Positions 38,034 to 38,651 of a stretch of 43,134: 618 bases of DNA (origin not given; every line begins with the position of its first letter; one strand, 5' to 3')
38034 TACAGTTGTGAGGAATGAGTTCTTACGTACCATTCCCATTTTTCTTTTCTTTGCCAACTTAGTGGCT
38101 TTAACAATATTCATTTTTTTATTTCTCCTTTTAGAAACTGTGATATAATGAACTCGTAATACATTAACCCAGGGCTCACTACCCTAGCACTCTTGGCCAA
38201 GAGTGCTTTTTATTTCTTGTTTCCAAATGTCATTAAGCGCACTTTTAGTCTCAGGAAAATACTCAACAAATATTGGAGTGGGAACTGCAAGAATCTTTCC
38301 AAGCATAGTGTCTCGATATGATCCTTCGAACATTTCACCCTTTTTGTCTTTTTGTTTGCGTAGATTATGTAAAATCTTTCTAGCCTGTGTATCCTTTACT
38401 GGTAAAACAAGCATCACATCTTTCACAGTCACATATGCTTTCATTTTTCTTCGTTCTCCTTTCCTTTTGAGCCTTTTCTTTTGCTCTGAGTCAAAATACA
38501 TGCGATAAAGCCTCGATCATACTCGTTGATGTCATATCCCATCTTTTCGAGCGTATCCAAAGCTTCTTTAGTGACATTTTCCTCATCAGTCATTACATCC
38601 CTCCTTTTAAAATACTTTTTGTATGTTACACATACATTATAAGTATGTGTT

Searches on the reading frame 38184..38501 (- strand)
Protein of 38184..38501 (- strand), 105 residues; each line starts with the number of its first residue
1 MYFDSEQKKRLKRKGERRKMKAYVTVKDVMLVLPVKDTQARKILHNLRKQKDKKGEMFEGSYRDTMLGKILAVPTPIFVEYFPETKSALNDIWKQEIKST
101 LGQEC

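Call 29: search_protein_families(library=ncbifam, proteins=[window:38184-38501:-], max_evalue=0.01)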
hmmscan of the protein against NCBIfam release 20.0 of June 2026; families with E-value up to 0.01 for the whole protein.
window:38184-38501:- (105 aa): 1 family
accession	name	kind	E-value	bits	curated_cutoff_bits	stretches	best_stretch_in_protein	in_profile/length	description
NF047858.1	ICEBs1XisBacil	equivalog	0.0029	17.3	100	1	23-56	2-35/61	ICEBs1 excisionase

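Call 50: search_protein_families(library=phrogs, proteins=[window:38184-38501:-], max_evalue=0.001)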
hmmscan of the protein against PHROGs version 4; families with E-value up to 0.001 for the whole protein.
window:38184-38501:- (105 aa): 1 family
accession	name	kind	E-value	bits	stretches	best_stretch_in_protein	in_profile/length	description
phrog_989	-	unknown function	0.00028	21.6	1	19-55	2-38/70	-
